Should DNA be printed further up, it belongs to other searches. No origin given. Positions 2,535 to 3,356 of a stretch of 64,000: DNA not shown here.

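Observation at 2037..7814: Seven-gene overlapping operon coupling c-di-GMP signalling (PilZ, YajQ, HD-GYP sensor) to a CstA transporter and an orphan PflX-type radical SAM activase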

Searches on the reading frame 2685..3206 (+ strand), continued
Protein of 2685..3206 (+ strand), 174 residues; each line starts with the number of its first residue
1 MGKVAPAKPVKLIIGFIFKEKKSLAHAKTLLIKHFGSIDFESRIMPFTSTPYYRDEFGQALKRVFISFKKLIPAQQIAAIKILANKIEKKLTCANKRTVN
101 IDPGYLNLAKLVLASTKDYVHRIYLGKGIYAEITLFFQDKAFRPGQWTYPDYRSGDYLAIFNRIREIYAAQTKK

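Call 62: search_protein_families(library=pfam, proteins=[L004:16664-19972:+, L041:15673-16737:+, L041:14998-15435:+, L006:13428-13670:+, L006:12438-12842:+, L004:12503-13279:+, L004:15342-16004:-, L015:11955-12779:+, L037:7081-8703:+], max_evalue=0.001)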
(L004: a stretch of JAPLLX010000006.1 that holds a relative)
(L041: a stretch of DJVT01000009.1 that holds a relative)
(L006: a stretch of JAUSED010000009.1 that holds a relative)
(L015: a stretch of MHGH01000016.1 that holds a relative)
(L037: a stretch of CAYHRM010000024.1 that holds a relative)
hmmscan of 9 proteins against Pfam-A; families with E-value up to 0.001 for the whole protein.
L004:16664-19972:+ (1103 aa): 10 families
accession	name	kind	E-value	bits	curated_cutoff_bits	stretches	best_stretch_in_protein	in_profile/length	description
PF25596.1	CPSase_L_D1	-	1.9e-100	331.3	27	2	42-159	2-117/118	Carbamoyl phosphate synthase preATP-grasp domain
PF02786.22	CPSase_L_D2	-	1.3e-98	329.1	19.8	2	163-368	1-210/211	Carbamoyl-phosphate synthase L chain, ATP binding domain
PF02787.25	CPSase_L_D3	-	2.7e-23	82.2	26.6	1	458-536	2-79/80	Carbamoyl-phosphate synthetase large chain, oligomerisation domain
PF02222.28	ATP-grasp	-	3.6e-22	79.3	27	2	170-339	2-164/179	ATP-grasp domain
PF02142.27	MGS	-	8e-20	71.2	24.1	1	985-1071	1-94/94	MGS-like domain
PF07478.18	Dala_Dala_lig_C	-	7.2e-16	58.7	24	2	189-336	27-174/204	D-ala D-ala ligase C-terminus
PF15632.11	ATPgrasp_Ter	-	4.7e-12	46.2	29.1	1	779-913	6-124/131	ATP-grasp in the biosynthetic pathway with Ter operon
PF02655.19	ATP-grasp_3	-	7.3e-09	36.3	23.2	1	168-338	8-157/160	ATP-grasp domain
PF08442.15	ATP-grasp_2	-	1.3e-07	31.9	29.5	1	168-267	8-123/202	ATP-grasp domain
PF13549.11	ATP-grasp_5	-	1.2e-06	28.5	27.6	0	168-204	16-52/221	ATP-grasp domain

L041:15673-16737:+ (355 aa): 17 families
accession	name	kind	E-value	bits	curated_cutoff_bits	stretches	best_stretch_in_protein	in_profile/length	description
PF04015.17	DUF362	-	2.4e-41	142.5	24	1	42-313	1-200/200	Domain of unknown function (DUF362)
PF00037.32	Fer4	-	1.8e-13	50.1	21.1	2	219-239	2-22/24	4Fe-4S binding domain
PF12838.12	Fer4_7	-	6.1e-11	43.1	27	1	196-238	2-51/52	4Fe-4S dicluster domain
PF14697.11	Fer4_21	-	2.5e-10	40.8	35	1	191-237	3-53/59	4Fe-4S dicluster domain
PF13237.11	Fer4_10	-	5.9e-10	39.4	25.5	1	191-236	4-53/53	4Fe-4S dicluster domain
PF12837.12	Fer4_6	-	9.5e-10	38.4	25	1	219-237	3-21/24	4Fe-4S binding domain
PF12797.12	Fer4_2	-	3.7e-09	36.4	24.5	1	219-237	4-22/22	4Fe-4S binding domain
PF13187.11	Fer4_9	-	5.9e-08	33.1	27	1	195-238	1-50/52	4Fe-4S dicluster domain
PF13183.11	Fer4_8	-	1.8e-07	32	27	0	222-244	2-24/68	4Fe-4S dicluster domain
PF12800.12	Fer4_4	-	1.8e-07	31.3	24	0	223-237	2-16/17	4Fe-4S binding domain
PF13484.11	Fer4_16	-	2.4e-07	31.8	30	0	195-226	1-30/66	4Fe-4S double cluster binding domain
PF25160.1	LdpA_Fe-S-bd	-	1.2e-05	25.4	27.6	1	202-237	9-40/49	LdpA Fe-S cluster-binding domain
PF13746.11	Fer4_18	-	1.8e-05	25.3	27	1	185-239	50-99/114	4Fe-4S dicluster domain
PF13534.11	Fer4_17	-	6.7e-05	23.8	22.2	0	224-240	1-17/61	4Fe-4S dicluster domain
PF09861.14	Lar_N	-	0.00024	20.8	23.3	1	107-186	115-194/204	Lactate racemase N-terminal domain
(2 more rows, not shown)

L041:14998-15435:+ (146 aa): 7 families
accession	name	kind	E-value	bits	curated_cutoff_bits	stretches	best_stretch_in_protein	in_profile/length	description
PF00036.39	EF-hand_1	-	3.3e-20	70.5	25.4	2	116-141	2-27/29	EF hand domain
PF13202.12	EF-hand_5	-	1.1e-19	69.4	25.9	2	48-65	5-22/25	EF hand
PF13405.12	EF-hand_6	-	4.8e-17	60.4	25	1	46-66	4-24/30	EF-hand domain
PF13499.12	EF-hand_7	-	2.4e-15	57.1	30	1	70-140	6-66/67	EF-hand domain pair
PF25578.1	EF-hand_STIM1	-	9.3e-06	26.1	32.2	0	120-139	27-46/80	Stromal interaction molecule 1-like, EF-hand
PF13833.12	EF-hand_8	-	8.3e-05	22.7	28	0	113-140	24-51/54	EF-hand domain pair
PF10591.15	SPARC_Ca_bdg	-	0.00016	22.4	22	0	71-137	59-111/113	Secreted protein acidic and rich in cysteine Ca binding region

L006:13428-13670:+ (81 aa): 0 families

L006:12438-12842:+ (135 aa): 0 families

L004:12503-13279:+ (259 aa): 1 family
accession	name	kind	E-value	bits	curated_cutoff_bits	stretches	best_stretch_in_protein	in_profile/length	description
PF14023.12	Bestrophin-like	-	4.7e-65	219.8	32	1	23-253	2-232/232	Bestrophin-like domain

L004:15342-16004:- (220 aa): 0 families

L015:11955-12779:+ (275 aa): 2 families
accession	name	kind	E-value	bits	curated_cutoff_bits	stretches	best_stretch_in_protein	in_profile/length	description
PF13487.12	HD_5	-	1.3e-38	132.9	27.2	1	88-253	2-170/170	HD domain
PF01966.28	HD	-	1.9e-20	73.7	22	1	102-222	3-116/116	HD domain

L037:7081-8703:+ (541 aa): 4 families
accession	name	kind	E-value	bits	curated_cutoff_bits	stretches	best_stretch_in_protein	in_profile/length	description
PF00005.33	ABC_tran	-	3.1e-42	144.9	25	2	19-184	3-137/137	ABC transporter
PF12848.13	ABC_tran_Xtn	-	5e-19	68.6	25.9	1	224-309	2-85/85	ABC transporter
PF13304.12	AAA_21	-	5.4e-11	43.5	27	1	30-63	2-41/304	AAA domain, putative AbiEii toxin, Type IV TA system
PF02463.25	SMC_N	-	2.4e-08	34.1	40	0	297-508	135-212/220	RecF/RecN/SMC N terminal domain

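Call 72: search_protein_representatives(alignment_id=A2)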
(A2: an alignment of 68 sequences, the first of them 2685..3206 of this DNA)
Query: 68 sequences, 175 profile positions. Proteins with E-value up to 0.001 (for the whole library): 2455; up to 1e-10: 1850; up to 1e-30: 812. The best 150 are listed.
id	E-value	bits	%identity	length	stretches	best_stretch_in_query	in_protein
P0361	2.0e-80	285.0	-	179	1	1-174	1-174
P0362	1.4e-75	269.1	-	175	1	1-174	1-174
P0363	2.9e-75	268.1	-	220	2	93-173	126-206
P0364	5.2e-68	244.5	-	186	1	1-171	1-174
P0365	9.7e-67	240.4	-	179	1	1-173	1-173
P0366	1.6e-66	239.7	-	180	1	1-173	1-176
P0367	7.2e-66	237.5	-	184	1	1-173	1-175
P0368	4.8e-65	234.9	-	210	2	86-173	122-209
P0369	1.1e-64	233.7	-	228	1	8-172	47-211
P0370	6.2e-64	231.3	-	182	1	1-172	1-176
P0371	6.6e-64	231.2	-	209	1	7-170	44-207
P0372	4.8e-63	228.3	-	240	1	3-173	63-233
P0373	1.3e-62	226.9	-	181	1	1-174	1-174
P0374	4.4e-62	225.2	-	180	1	5-174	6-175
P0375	1.1e-61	223.9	-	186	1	1-173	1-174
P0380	4.7e-60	218.6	-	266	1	1-172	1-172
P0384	9.6e-60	217.6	-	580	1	2-173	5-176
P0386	1.7e-59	216.8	-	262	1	1-171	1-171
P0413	1.1e-53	197.9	-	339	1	1-174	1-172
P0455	3.4e-50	186.5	-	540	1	12-170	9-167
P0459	5.3e-50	185.9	-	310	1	1-174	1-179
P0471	1.8e-49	184.2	-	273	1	15-173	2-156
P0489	1.5e-48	181.1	-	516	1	5-173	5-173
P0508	1.3e-47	178.1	-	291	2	95-173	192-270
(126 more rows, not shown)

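Call 73: search_protein_families(library=pfam, proteins=[P0384, P0455, P0489, P0413, P0459, P0380, P0386, P0471, P0508, P0372], max_evalue=0.001)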
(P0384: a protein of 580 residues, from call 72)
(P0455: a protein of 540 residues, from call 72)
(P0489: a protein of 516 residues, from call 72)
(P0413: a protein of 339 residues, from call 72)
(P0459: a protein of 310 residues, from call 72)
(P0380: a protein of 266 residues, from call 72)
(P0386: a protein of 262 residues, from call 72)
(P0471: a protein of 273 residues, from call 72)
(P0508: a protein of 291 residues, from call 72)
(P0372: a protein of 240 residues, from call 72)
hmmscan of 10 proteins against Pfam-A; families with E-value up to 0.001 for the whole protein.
P0384 (580 aa): 2 families
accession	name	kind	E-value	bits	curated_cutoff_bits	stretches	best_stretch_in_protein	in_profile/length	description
PF03702.20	AnmK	-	7.6e-99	331.7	24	1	202-577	2-365/367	Anhydro-N-acetylmuramic acid kinase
PF14385.11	DUF4416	-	8.8e-60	201.8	27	1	12-170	2-161/162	Domain of unknown function (DUF4416)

P0455 (540 aa): 4 families
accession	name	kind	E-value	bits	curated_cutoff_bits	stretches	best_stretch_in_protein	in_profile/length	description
PF14385.11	DUF4416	-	3.1e-54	183.7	27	1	9-164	5-161/162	Domain of unknown function (DUF4416)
PF01435.24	Peptidase_M48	-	2e-35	122.7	20.3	1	336-535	4-183/186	Peptidase family M48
PF16491.10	Peptidase_M48_N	-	4.5e-19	69.4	27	1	179-330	28-179/179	CAAX prenyl protease N-terminal, five membrane helices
PF05569.17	Peptidase_M56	-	8.8e-05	22.2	31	1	304-419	101-215/296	BlaR1 peptidase M56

P0489 (516 aa): 3 families
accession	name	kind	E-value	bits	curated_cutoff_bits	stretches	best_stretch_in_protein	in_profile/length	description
PF14385.11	DUF4416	-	4.3e-57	193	27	1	9-168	2-162/162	Domain of unknown function (DUF4416)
PF00586.29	AIRS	-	8.6e-26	91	24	1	237-342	14-112/112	AIR synthase related protein, N-terminal domain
PF02769.27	AIRS_C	-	8.3e-21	75.2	23.1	1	355-511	2-143/156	AIR synthase related protein, C-terminal domain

P0413 (339 aa): 2 families
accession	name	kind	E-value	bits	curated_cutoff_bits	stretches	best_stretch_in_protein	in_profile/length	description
PF14385.11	DUF4416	-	1.3e-54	185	27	1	9-166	2-162/162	Domain of unknown function (DUF4416)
PF01467.32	CTP_transf_like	-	2.3e-17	63.9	21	1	207-298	1-90/133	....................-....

P0459 (310 aa): 2 families
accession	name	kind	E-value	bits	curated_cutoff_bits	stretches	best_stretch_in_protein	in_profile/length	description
PF14385.11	DUF4416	-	1.7e-53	181.3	27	1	9-173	2-162/162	Domain of unknown function (DUF4416)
PF14451.12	Ub-Mut7C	-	7.3e-22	77.5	23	1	188-265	3-80/81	Mut7-C ubiquitin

P0380 (266 aa): 1 family
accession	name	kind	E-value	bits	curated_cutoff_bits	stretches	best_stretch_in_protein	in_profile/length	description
PF14385.11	DUF4416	-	5.4e-55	186.2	27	1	9-168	2-162/162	Domain of unknown function (DUF4416)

P0386 (262 aa): 1 family
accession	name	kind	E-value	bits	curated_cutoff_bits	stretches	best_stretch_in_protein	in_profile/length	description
PF14385.11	DUF4416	-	8.5e-55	185.5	27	1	10-168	3-162/162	Domain of unknown function (DUF4416)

P0471 (273 aa): 1 family
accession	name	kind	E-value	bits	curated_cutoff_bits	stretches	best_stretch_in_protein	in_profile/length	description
PF14385.11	DUF4416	-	1.9e-54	184.4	27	1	2-151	8-162/162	Domain of unknown function (DUF4416)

P0508 (291 aa): 1 family
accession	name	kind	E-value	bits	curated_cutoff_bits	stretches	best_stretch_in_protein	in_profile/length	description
PF14385.11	DUF4416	-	2e-53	181.1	27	2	193-265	90-162/162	Domain of unknown function (DUF4416)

P0372 (240 aa): 1 family
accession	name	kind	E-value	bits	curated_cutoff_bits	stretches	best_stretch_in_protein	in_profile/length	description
PF14385.11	DUF4416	-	5.9e-60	202.3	27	1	69-226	2-160/162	Domain of unknown function (DUF4416)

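Call 74: search_protein_families(library=ncbifam, proteins=[P0384, P0455, P0489, P0413, P0459], max_evalue=0.00001)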
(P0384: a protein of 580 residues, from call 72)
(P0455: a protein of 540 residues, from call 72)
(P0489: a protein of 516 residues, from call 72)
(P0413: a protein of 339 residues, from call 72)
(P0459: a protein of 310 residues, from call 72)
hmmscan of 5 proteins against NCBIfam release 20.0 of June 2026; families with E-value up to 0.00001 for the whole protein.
P0384 (580 aa): 14 families
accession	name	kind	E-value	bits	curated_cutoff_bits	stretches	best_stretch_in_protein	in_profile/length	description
NF007151.0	PRK09585.3-6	equivalog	1.3e-142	475.2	599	1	195-578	7-396/396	anhydro-N-acetylmuramic acid kinase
NF007148.0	PRK09585.3-2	equivalog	2.5e-141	470.8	387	1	197-578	5-384/386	anhydro-N-acetylmuramic acid kinase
NF007142.0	PRK09585.2-1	equivalog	1.6e-135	452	435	1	199-579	2-382/384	anhydro-N-acetylmuramic acid kinase AnmK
NF007143.0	PRK09585.2-2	equivalog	4.5e-117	391.1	533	1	202-578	2-380/382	anhydro-N-acetylmuramic acid kinase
NF007139.0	PRK09585.1-3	equivalog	9.8e-103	344.1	367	1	199-577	2-368/370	anhydro-N-acetylmuramic acid kinase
NF007146.0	PRK09585.2-6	equivalog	1.1e-99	333.9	440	1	203-577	3-366/391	anhydro-N-acetylmuramic acid kinase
NF007150.0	PRK09585.3-5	equivalog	3.4e-93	312.7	585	1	203-578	5-384/393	anhydro-N-acetylmuramic acid kinase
NF007149.0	PRK09585.3-4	equivalog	4.8e-92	308.8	616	1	196-578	12-397/399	anhydro-N-acetylmuramic acid kinase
NF007145.0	PRK09585.2-5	equivalog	8.8e-87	291.9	514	1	202-575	2-374/379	anhydro-N-acetylmuramic acid kinase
NF007138.0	PRK09585.1-1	equivalog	2.7e-80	270.3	588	1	203-576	6-364/370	anhydro-N-acetylmuramic acid kinase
NF007141.0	PRK09585.1-5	equivalog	3.6e-78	263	352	1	201-576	4-364/370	anhydro-N-acetylmuramic acid kinase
NF007140.0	PRK09585.1-4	equivalog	1.7e-65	221.6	605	1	203-576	16-379/382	anhydro-N-acetylmuramic acid kinase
NF007147.0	PRK09585.3-1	equivalog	4.6e-61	206.9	822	1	204-576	4-361/393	anhydro-N-acetylmuramic acid kinase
NF007144.0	PRK09585.2-3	equivalog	5.1e-60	203.5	436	1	198-576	3-355/358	anhydro-N-acetylmuramic acid kinase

P0455 (540 aa): 9 families
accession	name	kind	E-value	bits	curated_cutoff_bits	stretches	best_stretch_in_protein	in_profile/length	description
NF003965.0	PRK05457.1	equivalog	2e-18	66.8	245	1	335-536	75-283/285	protease HtpX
NF002826.0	PRK03001.1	equivalog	5.8e-14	51.9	369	1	337-508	68-231/285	zinc metalloprotease HtpX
NF003425.0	PRK04897.1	equivalog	4.6e-12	45.7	355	1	337-532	80-293/298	zinc metalloprotease HtpX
NF002669.0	PRK02391.1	equivalog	1.6e-11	43.9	341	1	336-506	76-242/298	zinc metalloprotease HtpX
NF002775.0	PRK02870.1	equivalog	9.4e-11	41.5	285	1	368-508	143-283/338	zinc metalloprotease HtpX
NF002363.0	PRK01345.1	equivalog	2.5e-10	40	422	1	337-506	67-229/318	zinc metalloprotease HtpX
NF002322.0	PRK01265.1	equivalog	1.7e-09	37.6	275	1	292-504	33-248/325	zinc metalloprotease HtpX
NF002839.0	PRK03072.1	equivalog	2.1e-09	36.9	412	1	334-514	69-243/291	zinc metalloprotease HtpX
NF052399.1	M48_lipo_LoiP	exception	2.9e-06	26.9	365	0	341-423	69-148/247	metalloprotease LoiP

P0489 (516 aa): 8 families
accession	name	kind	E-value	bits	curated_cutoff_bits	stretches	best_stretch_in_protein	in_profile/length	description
TIGR00878.1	purM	equivalog_domain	3.4e-114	381.5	236.35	1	185-513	2-329/332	phosphoribosylformylglycinamidine cyclo-ligase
TIGR01379.1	thiL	equivalog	7.2e-10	38.3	184.15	1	258-361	57-155/320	thiamine-phosphate kinase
TIGR01736.1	FGAM_synth_II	equivalog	1.6e-08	33.4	525.75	1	270-437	98-262/718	phosphoribosylformylglycinamidine synthase subunit PurL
NF002290.1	PRK01213.1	equivalog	3.8e-08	32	648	1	270-379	98-211/723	phosphoribosylformylglycinamidine synthase subunit PurL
TIGR02124.1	hypE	equivalog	2.1e-06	26.9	251.6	1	260-368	64-172/332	hydrogenase expression/formation protein HypE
TIGR00476.1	selD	equivalog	2.9e-06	26.7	125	1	268-359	83-170/311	selenide, water dikinase SelD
NF010690.0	PRK14090.1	equivalog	5.8e-06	24.9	1047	1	266-362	86-176/601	phosphoribosylformylglycinamidine synthase subunit PurL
NF004351.0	PRK05731.1-4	equivalog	7.3e-06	25.3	324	0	260-386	73-194/321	thiamine-phosphate kinase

P0413 (339 aa): 5 families
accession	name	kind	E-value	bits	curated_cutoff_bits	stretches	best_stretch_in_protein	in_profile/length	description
TIGR02199.1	rfaE_dom_II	equivalog_domain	3e-56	189.3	181.5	1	196-335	4-143/144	D-glycero-beta-D-manno-heptose 1-phosphate adenylyltransferase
NF008454.0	PRK11316.1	equivalog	4.5e-51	173.9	521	1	175-335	312-472/475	bifunctional D-glycero-beta-D-manno-heptose-7-phosphate kinase/D-glycero-beta-D-manno-heptose 1-phosphate adenylyltransferase HldE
TIGR00125.1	cyt_tran_rel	domain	1.5e-17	63.5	27.7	1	205-270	1-63/65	adenylyltransferase/cytidyltransferase family protein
TIGR01518.1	g3p_cytidyltrns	equivalog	2.3e-15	56.8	165.4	1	206-332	1-123/125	glycerol-3-phosphate cytidylyltransferase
NF001985.0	PRK00777.1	subfamily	8.8e-08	32.4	104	1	206-265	7-64/157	pantetheine-phosphate adenylyltransferase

P0459 (310 aa): 0 families
